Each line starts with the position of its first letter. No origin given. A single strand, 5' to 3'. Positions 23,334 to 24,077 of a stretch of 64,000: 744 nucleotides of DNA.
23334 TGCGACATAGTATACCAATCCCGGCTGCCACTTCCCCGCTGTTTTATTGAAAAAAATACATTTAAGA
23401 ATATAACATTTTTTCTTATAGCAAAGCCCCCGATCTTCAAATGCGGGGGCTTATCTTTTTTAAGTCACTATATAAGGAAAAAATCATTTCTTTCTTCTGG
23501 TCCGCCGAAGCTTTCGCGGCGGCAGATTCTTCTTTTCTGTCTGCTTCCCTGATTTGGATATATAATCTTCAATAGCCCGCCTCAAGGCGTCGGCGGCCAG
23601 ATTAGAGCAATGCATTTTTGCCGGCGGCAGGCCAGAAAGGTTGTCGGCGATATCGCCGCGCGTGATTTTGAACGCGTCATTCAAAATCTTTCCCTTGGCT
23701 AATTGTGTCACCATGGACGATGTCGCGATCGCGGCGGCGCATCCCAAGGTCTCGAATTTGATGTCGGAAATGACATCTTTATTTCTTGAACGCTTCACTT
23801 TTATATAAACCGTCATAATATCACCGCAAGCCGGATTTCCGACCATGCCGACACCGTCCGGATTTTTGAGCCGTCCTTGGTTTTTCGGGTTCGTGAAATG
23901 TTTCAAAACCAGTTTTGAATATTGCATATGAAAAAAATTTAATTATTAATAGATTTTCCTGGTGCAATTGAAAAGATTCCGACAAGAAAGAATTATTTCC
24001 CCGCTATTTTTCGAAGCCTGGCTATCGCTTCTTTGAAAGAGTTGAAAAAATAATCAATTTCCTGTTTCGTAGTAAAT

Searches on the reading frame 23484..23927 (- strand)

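Call 71: search_protein_families(library=pfam, proteins=[window:23484-23927:-], max_evalue=0.01)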
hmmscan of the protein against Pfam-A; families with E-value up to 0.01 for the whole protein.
window:23484-23927:- (147 aa): 1 family
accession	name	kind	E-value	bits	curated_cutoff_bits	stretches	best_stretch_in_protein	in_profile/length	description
PF01592.21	NifU_N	-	4.1e-44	150.2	22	1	2-127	1-125/127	NifU-like N terminal domain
